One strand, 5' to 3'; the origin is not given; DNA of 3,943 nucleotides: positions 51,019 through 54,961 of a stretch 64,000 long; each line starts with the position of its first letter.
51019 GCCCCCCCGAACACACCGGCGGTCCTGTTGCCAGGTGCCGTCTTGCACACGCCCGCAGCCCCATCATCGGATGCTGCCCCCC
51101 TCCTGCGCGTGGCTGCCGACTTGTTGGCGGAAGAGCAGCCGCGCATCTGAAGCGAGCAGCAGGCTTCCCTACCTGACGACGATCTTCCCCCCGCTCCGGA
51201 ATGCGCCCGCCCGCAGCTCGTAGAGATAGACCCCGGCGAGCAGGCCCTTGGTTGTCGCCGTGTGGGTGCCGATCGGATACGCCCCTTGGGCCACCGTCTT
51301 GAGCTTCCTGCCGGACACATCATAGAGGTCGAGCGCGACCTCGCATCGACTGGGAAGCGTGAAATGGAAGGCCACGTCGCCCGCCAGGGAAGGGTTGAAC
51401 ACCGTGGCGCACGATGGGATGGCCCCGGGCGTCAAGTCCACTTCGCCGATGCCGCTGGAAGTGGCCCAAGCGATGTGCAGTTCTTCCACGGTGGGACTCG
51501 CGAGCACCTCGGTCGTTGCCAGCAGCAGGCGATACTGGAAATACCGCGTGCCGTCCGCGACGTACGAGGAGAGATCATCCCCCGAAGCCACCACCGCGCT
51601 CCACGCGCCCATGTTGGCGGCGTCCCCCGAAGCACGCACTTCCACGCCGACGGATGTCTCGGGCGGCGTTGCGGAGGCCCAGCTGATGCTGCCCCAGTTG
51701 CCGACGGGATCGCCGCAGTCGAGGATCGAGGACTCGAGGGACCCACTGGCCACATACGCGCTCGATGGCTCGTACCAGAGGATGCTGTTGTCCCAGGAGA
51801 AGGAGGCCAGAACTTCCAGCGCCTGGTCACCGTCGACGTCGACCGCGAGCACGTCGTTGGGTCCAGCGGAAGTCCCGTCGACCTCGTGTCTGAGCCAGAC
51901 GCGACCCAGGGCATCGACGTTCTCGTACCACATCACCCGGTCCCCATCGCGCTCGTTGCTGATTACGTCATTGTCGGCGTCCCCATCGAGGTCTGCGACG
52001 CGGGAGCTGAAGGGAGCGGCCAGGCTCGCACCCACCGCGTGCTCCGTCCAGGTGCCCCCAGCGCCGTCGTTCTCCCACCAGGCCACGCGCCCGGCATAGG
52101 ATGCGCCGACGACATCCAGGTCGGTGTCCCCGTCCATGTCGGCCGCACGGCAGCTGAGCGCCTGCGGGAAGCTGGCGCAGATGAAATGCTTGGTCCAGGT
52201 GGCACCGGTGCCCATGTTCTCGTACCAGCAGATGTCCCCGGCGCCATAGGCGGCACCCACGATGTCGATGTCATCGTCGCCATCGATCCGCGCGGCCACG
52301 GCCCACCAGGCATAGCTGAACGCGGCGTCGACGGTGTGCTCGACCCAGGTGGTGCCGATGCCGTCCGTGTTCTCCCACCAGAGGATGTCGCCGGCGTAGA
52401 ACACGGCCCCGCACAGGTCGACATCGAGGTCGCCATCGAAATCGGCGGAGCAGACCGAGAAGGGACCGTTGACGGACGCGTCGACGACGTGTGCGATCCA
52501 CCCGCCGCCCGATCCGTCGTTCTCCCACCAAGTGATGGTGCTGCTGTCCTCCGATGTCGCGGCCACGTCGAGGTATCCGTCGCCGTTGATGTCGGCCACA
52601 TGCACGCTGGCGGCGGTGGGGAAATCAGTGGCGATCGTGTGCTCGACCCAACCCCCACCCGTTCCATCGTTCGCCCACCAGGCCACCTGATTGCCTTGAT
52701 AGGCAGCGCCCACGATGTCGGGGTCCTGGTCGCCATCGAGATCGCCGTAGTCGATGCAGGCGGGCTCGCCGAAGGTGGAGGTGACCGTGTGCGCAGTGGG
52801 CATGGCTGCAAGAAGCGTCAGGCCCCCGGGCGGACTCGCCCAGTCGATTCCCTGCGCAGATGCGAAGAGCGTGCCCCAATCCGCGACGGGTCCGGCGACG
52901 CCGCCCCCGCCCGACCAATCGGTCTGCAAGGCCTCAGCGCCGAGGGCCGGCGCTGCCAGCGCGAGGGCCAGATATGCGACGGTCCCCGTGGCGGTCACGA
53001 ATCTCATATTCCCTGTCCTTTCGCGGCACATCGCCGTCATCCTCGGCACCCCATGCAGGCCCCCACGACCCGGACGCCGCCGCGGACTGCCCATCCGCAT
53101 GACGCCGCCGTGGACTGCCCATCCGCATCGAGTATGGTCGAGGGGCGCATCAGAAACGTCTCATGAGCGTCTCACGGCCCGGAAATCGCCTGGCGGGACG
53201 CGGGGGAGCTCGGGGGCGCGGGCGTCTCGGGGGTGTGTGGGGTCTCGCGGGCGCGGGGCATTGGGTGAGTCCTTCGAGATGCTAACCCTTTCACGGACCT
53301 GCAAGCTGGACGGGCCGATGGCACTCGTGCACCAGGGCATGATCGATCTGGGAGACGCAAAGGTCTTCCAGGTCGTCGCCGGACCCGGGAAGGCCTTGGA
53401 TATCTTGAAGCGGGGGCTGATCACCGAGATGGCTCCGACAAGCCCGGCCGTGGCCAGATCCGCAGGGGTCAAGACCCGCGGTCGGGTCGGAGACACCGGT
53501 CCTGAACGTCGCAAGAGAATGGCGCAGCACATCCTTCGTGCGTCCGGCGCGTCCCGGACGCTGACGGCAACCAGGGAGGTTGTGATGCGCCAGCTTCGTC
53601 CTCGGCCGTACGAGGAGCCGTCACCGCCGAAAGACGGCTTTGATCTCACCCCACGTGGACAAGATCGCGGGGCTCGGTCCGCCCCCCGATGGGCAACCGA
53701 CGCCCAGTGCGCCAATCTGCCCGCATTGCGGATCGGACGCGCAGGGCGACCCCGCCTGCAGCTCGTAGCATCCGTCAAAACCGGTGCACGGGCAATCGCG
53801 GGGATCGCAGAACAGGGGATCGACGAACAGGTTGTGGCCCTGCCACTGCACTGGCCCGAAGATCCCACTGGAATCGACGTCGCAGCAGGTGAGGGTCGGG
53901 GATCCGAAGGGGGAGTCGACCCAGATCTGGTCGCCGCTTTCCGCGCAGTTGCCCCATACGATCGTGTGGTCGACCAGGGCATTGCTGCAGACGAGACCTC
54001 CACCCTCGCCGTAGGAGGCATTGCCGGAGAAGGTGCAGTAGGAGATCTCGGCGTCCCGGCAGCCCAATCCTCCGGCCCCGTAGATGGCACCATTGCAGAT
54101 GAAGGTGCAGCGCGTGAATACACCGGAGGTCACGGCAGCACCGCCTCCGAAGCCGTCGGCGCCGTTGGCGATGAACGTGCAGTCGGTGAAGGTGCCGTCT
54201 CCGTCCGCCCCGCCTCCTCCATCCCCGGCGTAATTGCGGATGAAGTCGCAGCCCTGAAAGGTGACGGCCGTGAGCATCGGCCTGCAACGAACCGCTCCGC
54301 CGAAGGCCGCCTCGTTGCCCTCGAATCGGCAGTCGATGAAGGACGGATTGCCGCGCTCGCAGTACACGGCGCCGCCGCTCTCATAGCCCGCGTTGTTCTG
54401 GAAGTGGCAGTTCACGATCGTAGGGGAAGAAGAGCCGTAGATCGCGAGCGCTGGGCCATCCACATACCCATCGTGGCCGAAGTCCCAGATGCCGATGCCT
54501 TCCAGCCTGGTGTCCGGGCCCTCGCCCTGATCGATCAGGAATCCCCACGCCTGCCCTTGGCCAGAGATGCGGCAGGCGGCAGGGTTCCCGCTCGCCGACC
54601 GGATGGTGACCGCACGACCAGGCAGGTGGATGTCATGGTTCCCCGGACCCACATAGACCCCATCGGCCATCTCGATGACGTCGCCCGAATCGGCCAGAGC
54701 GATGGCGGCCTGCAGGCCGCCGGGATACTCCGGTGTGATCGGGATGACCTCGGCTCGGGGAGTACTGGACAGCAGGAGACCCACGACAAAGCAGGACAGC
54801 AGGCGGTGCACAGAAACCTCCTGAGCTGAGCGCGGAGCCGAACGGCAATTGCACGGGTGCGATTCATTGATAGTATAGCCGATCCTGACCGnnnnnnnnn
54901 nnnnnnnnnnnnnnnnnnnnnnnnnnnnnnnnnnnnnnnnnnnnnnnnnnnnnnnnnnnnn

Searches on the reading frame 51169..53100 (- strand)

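Call 71: search_protein_families(library=pfam, proteins=[window:51169-53100:-], max_evalue=0.00001)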
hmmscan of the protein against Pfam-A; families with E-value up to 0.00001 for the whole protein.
window:51169-53100:- (643 aa): 1 family
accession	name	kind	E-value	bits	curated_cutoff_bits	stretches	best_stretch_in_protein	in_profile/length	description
PF13517.12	FG-GAP_3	-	2.7e-36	124.4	26.9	4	120-180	1-60/61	FG-GAP-like repeat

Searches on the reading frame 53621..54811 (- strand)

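Call 71: search_protein_families(library=pfam, proteins=[window:53621-54811:-], max_evalue=0.00001)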
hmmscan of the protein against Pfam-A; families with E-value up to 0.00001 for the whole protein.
window:53621-54811:- (396 aa): 1 family
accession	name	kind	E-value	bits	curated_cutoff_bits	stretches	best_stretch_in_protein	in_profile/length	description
PF13229.12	Beta_helix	-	2.9e-11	43.7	25.9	0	71-168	52-140/158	Right handed beta helix region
